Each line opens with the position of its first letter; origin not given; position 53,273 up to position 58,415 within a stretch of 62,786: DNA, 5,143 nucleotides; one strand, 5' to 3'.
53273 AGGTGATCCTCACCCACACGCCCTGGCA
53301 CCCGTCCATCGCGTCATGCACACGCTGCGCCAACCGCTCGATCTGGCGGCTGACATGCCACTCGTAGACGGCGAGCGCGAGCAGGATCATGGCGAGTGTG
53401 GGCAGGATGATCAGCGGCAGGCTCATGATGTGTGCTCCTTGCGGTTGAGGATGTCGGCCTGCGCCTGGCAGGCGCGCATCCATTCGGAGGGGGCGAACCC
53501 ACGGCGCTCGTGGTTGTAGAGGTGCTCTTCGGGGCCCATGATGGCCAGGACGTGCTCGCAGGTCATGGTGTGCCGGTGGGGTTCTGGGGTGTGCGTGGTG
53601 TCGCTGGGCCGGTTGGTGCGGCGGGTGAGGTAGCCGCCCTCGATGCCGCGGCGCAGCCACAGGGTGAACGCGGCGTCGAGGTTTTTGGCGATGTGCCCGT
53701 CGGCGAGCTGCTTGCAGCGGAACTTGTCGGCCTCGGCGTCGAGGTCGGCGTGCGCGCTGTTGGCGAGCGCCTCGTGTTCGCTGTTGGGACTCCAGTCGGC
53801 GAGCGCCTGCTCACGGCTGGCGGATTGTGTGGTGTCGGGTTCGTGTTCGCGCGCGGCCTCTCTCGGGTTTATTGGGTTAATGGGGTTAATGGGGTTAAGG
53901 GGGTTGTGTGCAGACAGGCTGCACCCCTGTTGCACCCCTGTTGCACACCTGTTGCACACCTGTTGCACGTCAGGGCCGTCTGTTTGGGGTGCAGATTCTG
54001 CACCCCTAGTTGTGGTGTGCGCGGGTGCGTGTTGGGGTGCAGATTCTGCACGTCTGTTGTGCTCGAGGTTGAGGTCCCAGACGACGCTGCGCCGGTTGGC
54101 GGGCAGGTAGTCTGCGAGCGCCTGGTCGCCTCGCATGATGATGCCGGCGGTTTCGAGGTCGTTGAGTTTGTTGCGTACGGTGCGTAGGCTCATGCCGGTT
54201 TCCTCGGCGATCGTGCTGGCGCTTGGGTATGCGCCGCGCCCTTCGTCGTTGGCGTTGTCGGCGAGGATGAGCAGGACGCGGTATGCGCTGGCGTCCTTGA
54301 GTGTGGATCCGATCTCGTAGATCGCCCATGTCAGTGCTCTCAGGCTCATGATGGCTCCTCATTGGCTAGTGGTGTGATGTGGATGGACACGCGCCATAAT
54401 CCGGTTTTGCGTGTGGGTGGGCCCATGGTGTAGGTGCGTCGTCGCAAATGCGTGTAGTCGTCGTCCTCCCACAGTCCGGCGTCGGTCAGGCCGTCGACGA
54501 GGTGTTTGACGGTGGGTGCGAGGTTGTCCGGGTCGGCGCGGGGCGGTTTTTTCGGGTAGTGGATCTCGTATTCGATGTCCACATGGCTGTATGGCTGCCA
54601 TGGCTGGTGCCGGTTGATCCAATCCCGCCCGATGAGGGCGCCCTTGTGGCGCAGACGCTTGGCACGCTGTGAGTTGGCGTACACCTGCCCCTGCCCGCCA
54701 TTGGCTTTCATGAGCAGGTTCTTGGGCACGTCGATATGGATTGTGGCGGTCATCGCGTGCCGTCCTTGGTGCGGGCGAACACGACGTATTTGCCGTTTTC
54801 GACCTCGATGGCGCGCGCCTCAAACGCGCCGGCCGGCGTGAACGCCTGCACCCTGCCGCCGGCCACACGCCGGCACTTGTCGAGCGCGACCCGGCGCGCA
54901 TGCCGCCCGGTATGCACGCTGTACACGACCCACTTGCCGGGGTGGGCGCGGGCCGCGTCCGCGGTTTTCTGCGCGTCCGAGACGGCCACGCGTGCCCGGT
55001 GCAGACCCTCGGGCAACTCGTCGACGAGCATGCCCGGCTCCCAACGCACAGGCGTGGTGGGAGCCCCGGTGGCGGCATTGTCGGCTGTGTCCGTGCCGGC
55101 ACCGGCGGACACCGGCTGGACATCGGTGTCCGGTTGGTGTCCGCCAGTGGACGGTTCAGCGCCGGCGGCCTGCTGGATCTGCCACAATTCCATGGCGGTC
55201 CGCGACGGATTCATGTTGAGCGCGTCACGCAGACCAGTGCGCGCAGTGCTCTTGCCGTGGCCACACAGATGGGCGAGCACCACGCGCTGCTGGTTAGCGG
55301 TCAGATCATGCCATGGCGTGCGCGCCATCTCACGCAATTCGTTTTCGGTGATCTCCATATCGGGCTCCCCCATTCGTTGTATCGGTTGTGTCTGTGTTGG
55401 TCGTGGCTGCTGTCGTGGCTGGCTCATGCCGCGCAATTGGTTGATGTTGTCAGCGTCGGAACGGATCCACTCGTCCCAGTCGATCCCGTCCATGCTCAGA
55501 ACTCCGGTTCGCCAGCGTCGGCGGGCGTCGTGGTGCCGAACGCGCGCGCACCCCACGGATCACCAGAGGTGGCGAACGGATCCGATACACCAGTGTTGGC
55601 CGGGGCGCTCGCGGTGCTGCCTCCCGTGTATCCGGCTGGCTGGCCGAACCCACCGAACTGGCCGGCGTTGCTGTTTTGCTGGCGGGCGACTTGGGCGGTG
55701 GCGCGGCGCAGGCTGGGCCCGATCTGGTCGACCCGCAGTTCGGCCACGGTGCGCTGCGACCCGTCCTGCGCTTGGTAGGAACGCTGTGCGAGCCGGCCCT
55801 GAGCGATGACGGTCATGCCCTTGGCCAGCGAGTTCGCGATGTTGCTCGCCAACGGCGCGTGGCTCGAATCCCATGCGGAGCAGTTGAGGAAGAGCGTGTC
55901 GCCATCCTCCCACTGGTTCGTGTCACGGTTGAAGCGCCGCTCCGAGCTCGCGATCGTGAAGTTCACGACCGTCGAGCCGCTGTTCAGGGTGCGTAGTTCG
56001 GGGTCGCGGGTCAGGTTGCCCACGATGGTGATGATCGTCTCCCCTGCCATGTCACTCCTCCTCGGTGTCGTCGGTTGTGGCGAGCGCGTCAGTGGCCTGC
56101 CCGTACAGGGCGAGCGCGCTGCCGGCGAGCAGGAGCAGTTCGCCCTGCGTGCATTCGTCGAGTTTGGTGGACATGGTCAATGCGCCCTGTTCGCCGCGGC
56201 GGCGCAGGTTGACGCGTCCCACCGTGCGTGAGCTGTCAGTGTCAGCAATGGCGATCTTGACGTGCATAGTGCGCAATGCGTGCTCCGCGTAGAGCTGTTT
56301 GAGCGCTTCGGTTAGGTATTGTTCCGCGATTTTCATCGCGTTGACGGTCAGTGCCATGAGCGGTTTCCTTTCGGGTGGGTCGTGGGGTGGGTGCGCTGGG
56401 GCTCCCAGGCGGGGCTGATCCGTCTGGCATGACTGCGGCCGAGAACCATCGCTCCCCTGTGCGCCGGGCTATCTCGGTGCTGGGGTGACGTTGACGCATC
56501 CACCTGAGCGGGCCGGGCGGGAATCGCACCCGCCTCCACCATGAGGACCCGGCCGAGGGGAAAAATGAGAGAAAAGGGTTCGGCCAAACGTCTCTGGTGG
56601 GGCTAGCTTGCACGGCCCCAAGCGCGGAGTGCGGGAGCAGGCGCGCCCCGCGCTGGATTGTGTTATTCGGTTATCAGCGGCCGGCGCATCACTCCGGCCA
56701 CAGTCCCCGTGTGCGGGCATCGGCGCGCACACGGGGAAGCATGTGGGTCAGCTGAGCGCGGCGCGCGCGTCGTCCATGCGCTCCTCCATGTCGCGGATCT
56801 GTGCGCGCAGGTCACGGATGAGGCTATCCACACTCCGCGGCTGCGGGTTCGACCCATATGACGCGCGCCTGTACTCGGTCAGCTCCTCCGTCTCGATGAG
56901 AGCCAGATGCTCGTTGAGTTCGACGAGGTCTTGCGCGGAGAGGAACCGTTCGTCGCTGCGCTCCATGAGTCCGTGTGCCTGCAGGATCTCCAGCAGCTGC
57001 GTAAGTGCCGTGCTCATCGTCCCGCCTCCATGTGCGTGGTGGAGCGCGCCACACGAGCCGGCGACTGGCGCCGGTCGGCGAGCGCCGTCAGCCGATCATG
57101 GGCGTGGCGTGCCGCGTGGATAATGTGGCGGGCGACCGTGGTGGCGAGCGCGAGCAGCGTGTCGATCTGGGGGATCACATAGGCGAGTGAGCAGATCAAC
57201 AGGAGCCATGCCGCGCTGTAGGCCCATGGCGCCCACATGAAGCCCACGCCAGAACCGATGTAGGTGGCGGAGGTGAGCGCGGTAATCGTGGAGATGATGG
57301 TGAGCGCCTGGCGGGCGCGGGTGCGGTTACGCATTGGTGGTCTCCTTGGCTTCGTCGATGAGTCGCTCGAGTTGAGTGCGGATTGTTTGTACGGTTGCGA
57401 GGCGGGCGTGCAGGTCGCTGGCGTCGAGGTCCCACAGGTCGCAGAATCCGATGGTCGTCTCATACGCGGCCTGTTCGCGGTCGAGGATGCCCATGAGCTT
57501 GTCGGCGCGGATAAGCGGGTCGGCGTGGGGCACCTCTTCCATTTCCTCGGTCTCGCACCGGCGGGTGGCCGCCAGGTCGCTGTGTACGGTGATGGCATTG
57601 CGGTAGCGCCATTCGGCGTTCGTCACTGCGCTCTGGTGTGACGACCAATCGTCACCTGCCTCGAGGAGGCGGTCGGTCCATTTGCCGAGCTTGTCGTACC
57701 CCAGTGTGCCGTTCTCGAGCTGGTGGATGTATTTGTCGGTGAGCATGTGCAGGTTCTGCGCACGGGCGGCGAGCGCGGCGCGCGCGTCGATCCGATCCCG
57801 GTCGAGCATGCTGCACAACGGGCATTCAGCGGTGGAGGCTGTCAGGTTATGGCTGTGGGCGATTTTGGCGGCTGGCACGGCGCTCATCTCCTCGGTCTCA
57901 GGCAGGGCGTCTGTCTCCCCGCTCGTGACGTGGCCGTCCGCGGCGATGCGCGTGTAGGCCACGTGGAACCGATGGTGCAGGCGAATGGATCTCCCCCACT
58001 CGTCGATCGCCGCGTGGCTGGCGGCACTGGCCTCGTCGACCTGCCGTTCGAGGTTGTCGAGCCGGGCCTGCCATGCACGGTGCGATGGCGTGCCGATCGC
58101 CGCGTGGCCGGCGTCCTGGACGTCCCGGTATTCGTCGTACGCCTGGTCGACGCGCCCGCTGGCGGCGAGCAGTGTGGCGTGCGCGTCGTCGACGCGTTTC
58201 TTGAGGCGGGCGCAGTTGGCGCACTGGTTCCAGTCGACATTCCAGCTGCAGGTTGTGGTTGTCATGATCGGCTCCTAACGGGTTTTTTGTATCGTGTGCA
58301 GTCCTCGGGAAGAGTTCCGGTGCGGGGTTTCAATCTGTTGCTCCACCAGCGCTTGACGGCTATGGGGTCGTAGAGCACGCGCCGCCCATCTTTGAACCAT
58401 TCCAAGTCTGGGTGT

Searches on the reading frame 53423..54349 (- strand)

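Call 20: search_protein_families(library=pfam, proteins=[window:53423-54349:-], max_evalue=0.01)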
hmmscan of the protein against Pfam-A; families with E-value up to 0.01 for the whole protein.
window:53423-54349:- (308 aa): 9 families
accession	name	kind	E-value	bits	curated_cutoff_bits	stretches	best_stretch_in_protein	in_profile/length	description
PF13730.12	HTH_36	-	2.1e-13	50.3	25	1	21-71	6-55/55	Helix-turn-helix domain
PF08279.18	HTH_11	-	8.1e-05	22.9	25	1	43-71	17-45/55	HTH domain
PF03428.19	RP-C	-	0.00017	21.9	24.4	1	41-77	71-107/175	Replication protein C N-terminal domain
PF13412.12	HTH_24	-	0.0013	18.7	21.9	1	45-71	21-47/48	Winged helix-turn-helix DNA-binding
PF13545.12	HTH_Crp_2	-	0.0026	18.1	27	1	24-74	5-56/70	Crp-like helix-turn-helix domain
PF05732.17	RepL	-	0.0026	17.7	20.3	1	43-74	77-108/164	Firmicute plasmid replication protein (RepL)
PF13551.12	HTH_29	-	0.0031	18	28.1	0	35-70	9-41/64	Winged helix-turn helix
PF12802.13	MarR_2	-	0.005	17.4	27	0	21-73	6-52/61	MarR family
PF12840.13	HTH_20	-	0.0053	17.2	27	0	42-72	19-49/51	Helix-turn-helix domain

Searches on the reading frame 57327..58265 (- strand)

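Call 20: search_protein_families(library=pfam, proteins=[window:57327-58265:-], max_evalue=0.01)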
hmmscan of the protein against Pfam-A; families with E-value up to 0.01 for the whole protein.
window:57327-58265:- (312 aa): 1 family
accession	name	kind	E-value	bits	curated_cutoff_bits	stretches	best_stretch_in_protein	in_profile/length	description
PF23246.1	CC_CDK5RAP2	-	0.0051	17.4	27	0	256-311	59-116/125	CDK5 regulatory subunit-associated protein 2-like, coiled coil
